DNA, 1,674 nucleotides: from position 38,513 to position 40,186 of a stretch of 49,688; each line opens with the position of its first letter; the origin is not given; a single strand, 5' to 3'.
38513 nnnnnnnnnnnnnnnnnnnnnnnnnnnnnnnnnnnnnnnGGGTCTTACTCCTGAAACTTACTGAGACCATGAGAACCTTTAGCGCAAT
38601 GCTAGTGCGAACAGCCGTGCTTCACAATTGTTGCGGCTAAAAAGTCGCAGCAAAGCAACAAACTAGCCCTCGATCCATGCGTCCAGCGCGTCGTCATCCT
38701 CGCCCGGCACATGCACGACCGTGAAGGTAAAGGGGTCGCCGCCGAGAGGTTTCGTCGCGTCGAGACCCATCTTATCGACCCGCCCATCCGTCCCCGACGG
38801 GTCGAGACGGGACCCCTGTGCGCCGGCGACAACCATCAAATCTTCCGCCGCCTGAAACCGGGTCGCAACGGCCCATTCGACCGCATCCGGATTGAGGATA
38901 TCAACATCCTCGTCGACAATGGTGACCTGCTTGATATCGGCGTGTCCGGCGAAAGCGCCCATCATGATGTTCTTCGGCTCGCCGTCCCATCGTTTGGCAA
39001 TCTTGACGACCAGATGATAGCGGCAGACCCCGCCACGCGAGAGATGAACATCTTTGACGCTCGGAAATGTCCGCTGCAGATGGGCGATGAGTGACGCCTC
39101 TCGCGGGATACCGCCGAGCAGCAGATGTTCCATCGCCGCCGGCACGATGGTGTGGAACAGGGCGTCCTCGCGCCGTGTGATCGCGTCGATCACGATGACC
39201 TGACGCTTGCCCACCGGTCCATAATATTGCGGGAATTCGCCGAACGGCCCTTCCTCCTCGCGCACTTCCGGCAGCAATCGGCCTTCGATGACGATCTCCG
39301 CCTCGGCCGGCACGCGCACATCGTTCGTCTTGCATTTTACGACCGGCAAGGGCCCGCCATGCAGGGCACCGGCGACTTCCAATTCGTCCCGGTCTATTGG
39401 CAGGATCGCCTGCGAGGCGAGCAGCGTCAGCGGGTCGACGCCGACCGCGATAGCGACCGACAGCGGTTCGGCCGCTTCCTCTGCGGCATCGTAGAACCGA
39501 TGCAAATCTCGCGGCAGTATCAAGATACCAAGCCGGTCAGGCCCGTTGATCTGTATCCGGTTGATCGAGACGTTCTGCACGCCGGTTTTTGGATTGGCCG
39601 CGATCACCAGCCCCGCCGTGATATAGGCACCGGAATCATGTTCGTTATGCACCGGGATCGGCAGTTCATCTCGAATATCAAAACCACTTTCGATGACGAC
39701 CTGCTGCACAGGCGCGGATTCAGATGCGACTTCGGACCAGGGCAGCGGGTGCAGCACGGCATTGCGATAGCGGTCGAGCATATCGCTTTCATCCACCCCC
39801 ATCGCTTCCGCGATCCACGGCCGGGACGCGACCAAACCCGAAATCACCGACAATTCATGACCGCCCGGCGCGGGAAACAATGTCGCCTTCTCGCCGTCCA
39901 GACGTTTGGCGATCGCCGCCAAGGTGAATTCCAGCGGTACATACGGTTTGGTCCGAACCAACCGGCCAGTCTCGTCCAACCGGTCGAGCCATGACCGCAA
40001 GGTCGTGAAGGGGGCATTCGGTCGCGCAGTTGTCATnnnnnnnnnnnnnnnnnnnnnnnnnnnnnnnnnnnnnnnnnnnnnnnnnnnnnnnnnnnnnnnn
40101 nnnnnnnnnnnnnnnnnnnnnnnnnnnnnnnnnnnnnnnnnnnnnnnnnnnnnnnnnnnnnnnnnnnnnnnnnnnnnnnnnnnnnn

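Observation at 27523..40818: Composite accessory locus: candidate uncharacterised carboxylic-acid uptake, oxygenation, methylation and decarboxylation system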

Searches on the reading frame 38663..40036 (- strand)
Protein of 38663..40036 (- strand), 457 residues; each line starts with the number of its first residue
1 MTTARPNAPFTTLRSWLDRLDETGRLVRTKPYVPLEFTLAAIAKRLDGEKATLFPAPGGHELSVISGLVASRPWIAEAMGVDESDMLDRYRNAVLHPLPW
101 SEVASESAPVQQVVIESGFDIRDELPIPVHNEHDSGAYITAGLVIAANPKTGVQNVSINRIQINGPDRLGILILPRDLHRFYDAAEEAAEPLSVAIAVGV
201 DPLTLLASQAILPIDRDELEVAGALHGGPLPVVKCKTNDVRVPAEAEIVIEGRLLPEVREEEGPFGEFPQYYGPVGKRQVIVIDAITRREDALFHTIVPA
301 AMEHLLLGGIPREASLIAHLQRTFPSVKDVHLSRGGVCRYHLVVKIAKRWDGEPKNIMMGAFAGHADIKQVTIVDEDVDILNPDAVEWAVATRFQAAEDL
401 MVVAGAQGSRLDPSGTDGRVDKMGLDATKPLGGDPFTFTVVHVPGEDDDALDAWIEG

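Call 5: search_protein_families(library=pfam, proteins=[window:38663-40036:-], max_evalue=0.01)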
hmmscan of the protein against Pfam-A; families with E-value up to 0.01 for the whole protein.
window:38663-40036:- (457 aa): 3 families
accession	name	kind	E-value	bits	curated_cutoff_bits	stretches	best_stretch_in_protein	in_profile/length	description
PF01977.22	UbiD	-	3e-65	219.7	23.3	1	102-300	2-204/206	3-octaprenyl-4-hydroxybenzoate carboxy-lyase Rift-related domain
PF20696.2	UbiD_C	-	5.1e-33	114.2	24.2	1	306-427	2-127/127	3-octaprenyl-4-hydroxybenzoate carboxy-lyase C-terminal domain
PF20695.2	UbiD_N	-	1.1e-11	45.1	24.3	1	17-91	1-75/78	3-octaprenyl-4-hydroxybenzoate carboxy-lyase N-terminal domain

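Call 6: search_protein_families(library=ncbifam, proteins=[window:38663-40036:-], max_evalue=0.00001)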
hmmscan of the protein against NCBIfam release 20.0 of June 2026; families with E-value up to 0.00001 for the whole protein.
window:38663-40036:- (457 aa): 7 families
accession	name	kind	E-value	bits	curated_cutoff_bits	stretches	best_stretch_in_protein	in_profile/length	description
TIGR00148.1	TIGR00148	subfamily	1.9e-105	353.1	244.85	1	13-430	1-438/438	UbiD family decarboxylase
NF041204.1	VdcC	exception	3e-86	289.7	650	1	11-435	2-443/467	non-oxidative hydroxyarylic acid decarboxylases subunit C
TIGR03701.1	mena_SCO4490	equivalog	5e-59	200.2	495.9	1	106-407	113-418/433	menaquinone biosynthesis decarboxylase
NF008175.0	PRK10922.1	equivalog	7.5e-48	163.2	788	1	106-431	126-459/497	4-hydroxy-3-polyprenylbenzoate decarboxylase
NF041219.1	BagN_FevL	exception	1.3e-33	116.3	1000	1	42-352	71-379/502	bagremycin/ferroverdin biosynthesis UbiD family decarboxylase BagN/FevL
TIGR02723.1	phenyl_P_alpha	equivalog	2.2e-28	99.1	564.6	1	107-416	112-426/485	phenylphosphate carboxylase subunit alpha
TIGR02724.1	phenyl_P_beta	equivalog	1.4e-23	83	468.95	1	108-422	105-429/472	phenylphosphate carboxylase subunit beta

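Call 20: find_homologous_proteins(query=window:38666-40036:-, max_evalue=1e-20)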
Query window:38666-40036:- (457 aa): 4771 proteins with E <= 1e-20 among 8000 candidates; the best 120 are listed.
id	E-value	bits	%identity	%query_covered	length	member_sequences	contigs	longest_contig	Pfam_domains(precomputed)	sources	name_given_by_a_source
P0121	0.0e+0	1021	99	100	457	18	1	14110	PF20696.3,PF01977.23,PF20695.3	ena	-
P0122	1.2e-288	975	96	100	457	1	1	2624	PF20696.3,PF01977.23,PF20695.3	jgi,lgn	-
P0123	1.9e-277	939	91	100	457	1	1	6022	PF20696.3,PF01977.23,PF20695.3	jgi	-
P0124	3.2e-277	938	91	100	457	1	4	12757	PF20696.3,PF01977.23,PF20695.3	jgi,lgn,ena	jgi:2,5-furandicarboxylate decarboxylase 1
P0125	4.3e-277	937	91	100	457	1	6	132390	PF20696.3,PF01977.23,PF20695.3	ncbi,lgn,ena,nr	ncbi:MAG: 3-octaprenyl-4-hydroxybenzoate carboxy-lyase [Rhodospirillaceae bacterium]|nr:3-octaprenyl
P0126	6.4e-277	937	90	100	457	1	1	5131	PF20696.3,PF01977.23,PF20695.3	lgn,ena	-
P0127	9.5e-277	936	90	100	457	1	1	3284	PF20696.3,PF01977.23,PF20695.3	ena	-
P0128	1.1e-276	936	90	100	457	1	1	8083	PF20696.3,PF01977.23,PF20695.3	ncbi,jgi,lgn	jgi:2,5-furandicarboxylate decarboxylase 1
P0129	2.0e-276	935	90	100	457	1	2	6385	PF20696.3,PF01977.23,PF20695.3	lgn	-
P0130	2.1e-276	935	90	100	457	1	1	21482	PF20696.3,PF01977.23,PF20695.3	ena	-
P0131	2.1e-276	935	90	100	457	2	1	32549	PF20696.3,PF01977.23,PF20695.3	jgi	-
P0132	2.3e-276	935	90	100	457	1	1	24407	PF20696.3,PF01977.23,PF20695.3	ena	-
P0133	2.9e-276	935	90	100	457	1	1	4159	PF20696.3,PF01977.23,PF20695.3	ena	-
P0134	4.3e-276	934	90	100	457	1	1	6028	PF20696.3,PF01977.23,PF20695.3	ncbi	-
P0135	4.8e-276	934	90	100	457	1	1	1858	PF20696.3,PF01977.23,PF20695.3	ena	-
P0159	2.2e-224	764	76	100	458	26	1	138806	PF20696.3,PF01977.23,PF20695.3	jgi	jgi:2,5-furandicarboxylate decarboxylase 1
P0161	3.1e-222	756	75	100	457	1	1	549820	PF20696.3,PF01977.23,PF20695.3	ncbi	-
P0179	1.0e-213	728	72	99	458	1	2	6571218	PF20696.3,PF01977.23,PF20695.3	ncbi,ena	-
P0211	1.2e-195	669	66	99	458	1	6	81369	PF20696.3,PF01977.23,PF20695.3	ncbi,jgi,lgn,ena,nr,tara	ncbi:MAG: 3-octaprenyl-4-hydroxybenzoate carboxy-lyase [Rhodospirillaceae bacterium]|nr:3-octaprenyl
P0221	6.3e-193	660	68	98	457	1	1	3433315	PF20696.3,PF01977.23,PF20695.3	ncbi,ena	-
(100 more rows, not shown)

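Call 21: find_encoding_contigs(protein=P0161, flank=10000, max_places=1)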
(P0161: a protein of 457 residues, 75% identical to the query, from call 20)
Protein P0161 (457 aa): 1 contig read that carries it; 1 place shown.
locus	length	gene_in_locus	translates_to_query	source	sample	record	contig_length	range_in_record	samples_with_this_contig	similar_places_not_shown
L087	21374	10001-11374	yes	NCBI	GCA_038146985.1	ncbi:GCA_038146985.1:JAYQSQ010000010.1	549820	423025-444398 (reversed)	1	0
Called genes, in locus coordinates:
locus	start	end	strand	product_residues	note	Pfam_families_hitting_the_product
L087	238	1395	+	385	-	PF25919:BSH_CusB (weak), PF25973:BSH_CzcB, PF25967:RND-MFP_C (weak), PF25989:YknX_C, PF25975:CzcB_C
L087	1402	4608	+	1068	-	PF00873:ACR_tran, PF03176:MMPL (weak)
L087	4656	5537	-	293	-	PF00753:Lactamase_B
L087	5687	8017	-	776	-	PF01315:Ald_Xan_dh_C, PF02738:MoCoBD_1, PF20256:MoCoBD_2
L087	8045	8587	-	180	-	PF00903:Glyoxalase, PF18029:Glyoxalase_6 (weak)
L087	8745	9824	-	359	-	PF20706:GT4-conflict, PF00534:Glycos_transf_1, PF13692:Glyco_trans_1_4, PF13524:Glyco_trans_1_2 (faint)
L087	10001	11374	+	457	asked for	PF20695:UbiD_N, PF01977:UbiD, PF20696:UbiD_C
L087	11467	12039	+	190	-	PF05995:CDO_I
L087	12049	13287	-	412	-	PF00501:AMP-binding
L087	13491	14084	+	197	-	PF00903:Glyoxalase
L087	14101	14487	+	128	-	PF01042:Ribonuc_L-PSP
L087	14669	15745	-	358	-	PF03480:DctP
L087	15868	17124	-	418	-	PF00266:Aminotran_5, PF22580:KYNU_C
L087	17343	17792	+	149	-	PF01220:DHquinase_II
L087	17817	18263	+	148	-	PF00364:Biotin_lipoyl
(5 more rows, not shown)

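Call 22: find_encoding_contigs(protein=P0179, flank=10000, max_places=1)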
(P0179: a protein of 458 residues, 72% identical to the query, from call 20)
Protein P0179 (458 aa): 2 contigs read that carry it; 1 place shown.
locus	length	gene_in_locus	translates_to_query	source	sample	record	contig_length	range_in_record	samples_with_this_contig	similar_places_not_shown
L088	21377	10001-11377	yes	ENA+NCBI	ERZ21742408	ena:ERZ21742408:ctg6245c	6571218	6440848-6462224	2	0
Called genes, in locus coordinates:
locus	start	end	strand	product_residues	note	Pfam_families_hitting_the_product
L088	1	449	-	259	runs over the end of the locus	PF00106:adh_short, PF08659:KR, PF13561:adh_short_C2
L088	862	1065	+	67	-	PF13340:DUF4096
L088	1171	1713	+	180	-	PF01609:DDE_Tnp_1, PF13586:DDE_Tnp_1_2 (weak)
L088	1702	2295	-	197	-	-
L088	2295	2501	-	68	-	PF13565:HTH_32 (weak)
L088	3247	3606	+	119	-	PF01609:DDE_Tnp_1, PF13586:DDE_Tnp_1_2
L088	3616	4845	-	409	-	PF07690:MFS_1, PF12832:MFS_1_like (weak)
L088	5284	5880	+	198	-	PF12917:YfbR-like (weak), PF01966:HD (weak)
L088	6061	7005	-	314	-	PF01063:Aminotran_4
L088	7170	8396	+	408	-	PF13347:MFS_2 (faint), PF07690:MFS_1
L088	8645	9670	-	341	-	PF01212:Beta_elim_lyase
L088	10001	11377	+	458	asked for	PF20695:UbiD_N, PF01977:UbiD, PF20696:UbiD_C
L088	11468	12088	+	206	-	PF16867:DMSP_lyase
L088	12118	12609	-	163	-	-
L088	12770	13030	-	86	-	-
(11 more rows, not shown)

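Call 23: find_encoding_contigs(protein=P0221, flank=10000, max_places=1)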
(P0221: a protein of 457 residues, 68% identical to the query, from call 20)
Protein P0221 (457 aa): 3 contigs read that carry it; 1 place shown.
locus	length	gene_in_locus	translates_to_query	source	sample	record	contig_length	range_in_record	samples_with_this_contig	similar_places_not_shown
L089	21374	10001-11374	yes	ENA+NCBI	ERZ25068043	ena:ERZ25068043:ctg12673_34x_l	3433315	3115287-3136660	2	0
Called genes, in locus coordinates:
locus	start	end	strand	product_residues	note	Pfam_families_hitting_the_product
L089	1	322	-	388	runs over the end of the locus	PF01408:GFO_IDH_MocA, PF22725:GFO_IDH_MocA_C3, PF02894:GFO_IDH_MocA_C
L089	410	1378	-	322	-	PF00561:Abhydrolase_1, PF12146:Hydrolase_4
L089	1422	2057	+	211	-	-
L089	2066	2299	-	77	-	-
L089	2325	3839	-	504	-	PF13541:ChlI, PF01078:Mg_chelatase, PF07728:AAA_5, PF00493:MCM (weak), PF13335:Mg_chelatase_C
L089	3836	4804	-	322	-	PF02951:GSH-S_N, PF02955:GSH-S_ATP, PF08443:RimK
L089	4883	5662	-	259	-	PF13369:Transglut_core2, PF13371:TPR_9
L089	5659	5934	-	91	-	PF02021:UPF0102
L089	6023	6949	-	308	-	PF00590:TP_methylase, PF23016:RsmI_C (weak)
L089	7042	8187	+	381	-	PF04348:LppC (weak), PF13458:Peripla_BP_6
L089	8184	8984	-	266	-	PF08543:Phos_pyr_kin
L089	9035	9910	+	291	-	PF03328:HpcH_HpaI, PF15617:C-C_Bond_Lyase (faint)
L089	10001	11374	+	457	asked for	PF20695:UbiD_N, PF01977:UbiD, PF20696:UbiD_C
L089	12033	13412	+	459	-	PF21337:Peptidase_M17_N_1, PF00883:Peptidase_M17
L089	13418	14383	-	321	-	PF00174:Oxidored_molyb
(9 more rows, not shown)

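Call 27: search_solved_structures(query=window:38666-40036:-, max_evalue=1e-10)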
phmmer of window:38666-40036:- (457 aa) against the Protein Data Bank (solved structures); distinct sequences matched with E-value up to 1e-10: 40.
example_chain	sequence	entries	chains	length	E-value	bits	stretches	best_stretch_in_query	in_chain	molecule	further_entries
6h6v_A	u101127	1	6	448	2.6e-134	451.8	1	12-452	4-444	3-polyprenyl-4-hydroxybenzoate decarboxylase and related decarboxylases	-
6h6x_B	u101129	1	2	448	2.3e-131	442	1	12-452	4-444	3-polyprenyl-4-hydroxybenzoate decarboxylase and related decarboxylases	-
7p9q_A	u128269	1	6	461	8.7e-64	219.3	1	13-431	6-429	AnInD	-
7ae4_A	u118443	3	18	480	2.5e-47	165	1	10-436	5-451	Phenolic acid decarboxylase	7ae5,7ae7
5o3m_A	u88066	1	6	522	4.6e-47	164.2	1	62-416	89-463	Protocatechuate decarboxylase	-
5ny5_A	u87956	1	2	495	3.4e-46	161.3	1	54-416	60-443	3,4-dihydroxybenzoate decarboxylase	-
5o3n_A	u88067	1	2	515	3.9e-46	161.1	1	54-416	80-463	3,4-dihydroxybenzoate decarboxylase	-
5m1c_A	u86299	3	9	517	4e-46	161.1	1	106-434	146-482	3-octaprenyl-4-hydroxybenzoate carboxy-lyase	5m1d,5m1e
2idb_A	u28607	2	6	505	4e-46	161.1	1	106-434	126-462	3-octaprenyl-4-hydroxybenzoate carboxy-lyase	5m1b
7pda_A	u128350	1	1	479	2.2e-27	99.3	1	57-430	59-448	UbiD family decarboxylase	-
9gqr_A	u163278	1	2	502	3.1e-26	95.5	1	95-400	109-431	decarboxylase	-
6da6_A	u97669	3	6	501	1.8e-25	92.9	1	55-403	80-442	UbiD-like decarboxylase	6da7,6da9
7nf0_A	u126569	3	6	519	2.6e-25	92.5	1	82-418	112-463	Ferulic acid decarboxylase 1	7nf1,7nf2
7ney_A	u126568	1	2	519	7.8e-25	90.9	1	83-294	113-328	Ferulic acid decarboxylase 1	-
8pmk_A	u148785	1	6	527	7e-24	87.7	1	13-418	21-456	Phthaloyl-CoA decarboxylase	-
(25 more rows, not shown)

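Call 32: search_solved_structures(query=window:38666-40036:-, max_evalue=1e-100, show_alignments=1)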
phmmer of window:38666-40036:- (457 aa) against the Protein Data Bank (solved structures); distinct sequences matched with E-value up to 1e-100: 2.
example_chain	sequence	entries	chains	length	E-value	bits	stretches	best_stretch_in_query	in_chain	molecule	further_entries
6h6v_A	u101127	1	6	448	2.6e-134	451.8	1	12-452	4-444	3-polyprenyl-4-hydroxybenzoate decarboxylase and related decarboxylases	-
6h6x_B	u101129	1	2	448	2.3e-131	442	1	12-452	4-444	3-polyprenyl-4-hydroxybenzoate decarboxylase and related decarboxylases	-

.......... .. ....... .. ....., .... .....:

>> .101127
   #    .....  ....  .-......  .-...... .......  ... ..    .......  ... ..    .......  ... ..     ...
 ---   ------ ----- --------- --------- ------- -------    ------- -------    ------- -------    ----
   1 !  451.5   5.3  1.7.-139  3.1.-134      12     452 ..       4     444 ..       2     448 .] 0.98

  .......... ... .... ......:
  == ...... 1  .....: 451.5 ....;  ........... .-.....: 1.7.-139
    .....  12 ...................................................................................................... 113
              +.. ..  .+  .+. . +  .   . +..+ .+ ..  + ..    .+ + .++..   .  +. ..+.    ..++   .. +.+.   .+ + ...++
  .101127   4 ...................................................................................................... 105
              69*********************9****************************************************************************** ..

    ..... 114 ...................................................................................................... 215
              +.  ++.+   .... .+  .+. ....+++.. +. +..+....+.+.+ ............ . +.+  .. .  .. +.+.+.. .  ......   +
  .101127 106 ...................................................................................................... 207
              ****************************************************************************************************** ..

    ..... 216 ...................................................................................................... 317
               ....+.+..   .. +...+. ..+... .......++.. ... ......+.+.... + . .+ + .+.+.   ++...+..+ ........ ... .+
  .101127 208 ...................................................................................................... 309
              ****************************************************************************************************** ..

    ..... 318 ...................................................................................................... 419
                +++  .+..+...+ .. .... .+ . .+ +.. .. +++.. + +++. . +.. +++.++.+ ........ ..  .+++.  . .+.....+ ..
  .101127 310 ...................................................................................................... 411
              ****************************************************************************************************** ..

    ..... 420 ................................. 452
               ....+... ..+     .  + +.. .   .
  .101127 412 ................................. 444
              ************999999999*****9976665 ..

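Call 90: find_encoding_contigs(protein=P0159, flank=10000, max_places=1)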
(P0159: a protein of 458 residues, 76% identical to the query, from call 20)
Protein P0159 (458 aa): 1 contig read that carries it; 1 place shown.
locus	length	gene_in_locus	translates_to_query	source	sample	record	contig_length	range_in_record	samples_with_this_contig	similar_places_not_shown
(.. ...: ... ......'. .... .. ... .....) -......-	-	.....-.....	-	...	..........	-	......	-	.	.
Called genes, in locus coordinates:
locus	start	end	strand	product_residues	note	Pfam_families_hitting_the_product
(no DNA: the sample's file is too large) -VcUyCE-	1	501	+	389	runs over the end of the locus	PF00155:Aminotran_1_2, PF01212:Beta_elim_lyase (weak)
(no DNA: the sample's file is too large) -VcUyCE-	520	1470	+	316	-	PF00491:Arginase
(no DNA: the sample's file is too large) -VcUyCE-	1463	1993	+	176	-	PF00583:Acetyltransf_1, PF13673:Acetyltransf_10 (weak), PF13508:Acetyltransf_7, PF08445:FR47 (weak)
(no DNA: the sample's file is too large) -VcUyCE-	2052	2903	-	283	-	PF00296:Bac_luciferase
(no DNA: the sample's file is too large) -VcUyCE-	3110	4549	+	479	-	PF00211:Guanylate_cyc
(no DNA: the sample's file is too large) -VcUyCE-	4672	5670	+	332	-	-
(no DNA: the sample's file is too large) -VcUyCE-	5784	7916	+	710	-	PF02310:B12-binding, PF04055:Radical_SAM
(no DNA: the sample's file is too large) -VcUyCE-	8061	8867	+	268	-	PF01370:Epimerase, PF04321:RmlD_sub_bind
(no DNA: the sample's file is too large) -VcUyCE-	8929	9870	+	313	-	-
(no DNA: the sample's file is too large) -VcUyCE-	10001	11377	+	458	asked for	PF20695:UbiD_N, PF01977:UbiD, PF20696:UbiD_C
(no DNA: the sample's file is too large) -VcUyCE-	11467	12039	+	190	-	-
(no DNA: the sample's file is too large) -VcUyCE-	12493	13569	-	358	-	PF03480:DctP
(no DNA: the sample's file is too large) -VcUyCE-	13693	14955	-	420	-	PF00266:Aminotran_5, PF22580:KYNU_C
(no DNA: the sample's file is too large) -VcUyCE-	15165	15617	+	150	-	PF01220:DHquinase_II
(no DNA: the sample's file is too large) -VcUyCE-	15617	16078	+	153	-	PF00364:Biotin_lipoyl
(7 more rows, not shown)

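Call 91: find_encoding_contigs(protein=P0211, flank=10000, max_places=1)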
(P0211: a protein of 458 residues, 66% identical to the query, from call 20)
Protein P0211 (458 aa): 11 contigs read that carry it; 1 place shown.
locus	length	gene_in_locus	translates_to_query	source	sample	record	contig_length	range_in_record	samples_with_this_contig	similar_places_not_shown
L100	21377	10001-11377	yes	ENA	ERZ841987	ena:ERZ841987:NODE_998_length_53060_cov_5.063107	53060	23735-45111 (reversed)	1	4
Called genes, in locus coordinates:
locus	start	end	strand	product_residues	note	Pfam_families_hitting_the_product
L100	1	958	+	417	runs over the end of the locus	PF13424:TPR_12 (weak), PF13432:TPR_16 (weak), PF14559:TPR_19 (weak), PF13431:TPR_17 (weak), PF00515:TPR_1, PF07719:TPR_2 (weak), PF13181:TPR_8 (weak), PF13759:2OG-FeII_Oxy_5, +10 more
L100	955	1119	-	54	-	-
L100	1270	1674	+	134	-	PF04828:GFA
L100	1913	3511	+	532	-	PF13432:TPR_16, PF07719:TPR_2, PF13424:TPR_12, PF00515:TPR_1, PF13414:TPR_11, PF00515:TPR_1, PF13432:TPR_16, PF13414:TPR_11, +31 more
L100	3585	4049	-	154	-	PF00583:Acetyltransf_1, PF13673:Acetyltransf_10, PF13508:Acetyltransf_7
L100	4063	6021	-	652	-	PF00724:Oxidored_FMN, PF07992:Pyr_redox_2, PF00070:Pyr_redox (faint), PF12831:FAD_oxidored (weak)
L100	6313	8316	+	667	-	PF13432:TPR_16 (weak), PF12895:ANAPC3, PF14559:TPR_19 (weak), PF13489:Methyltransf_23, PF08241:Methyltransf_11, PF08242:Methyltransf_12, PF13649:Methyltransf_25, PF13847:Methyltransf_31, +19 more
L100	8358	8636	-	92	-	PF07661:MORN_2 (faint)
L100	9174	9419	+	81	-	PF02195:ParB_N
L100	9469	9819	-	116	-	-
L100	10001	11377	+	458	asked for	PF20695:UbiD_N (weak), PF01977:UbiD, PF20696:UbiD_C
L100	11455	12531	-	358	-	PF03480:DctP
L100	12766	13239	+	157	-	PF01220:DHquinase_II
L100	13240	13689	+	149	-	PF00364:Biotin_lipoyl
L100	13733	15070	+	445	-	PF00289:Biotin_carb_N, PF02222:ATP-grasp, PF02786:CPSase_L_D2, PF07478:Dala_Dala_lig_C, PF02785:Biotin_carb_C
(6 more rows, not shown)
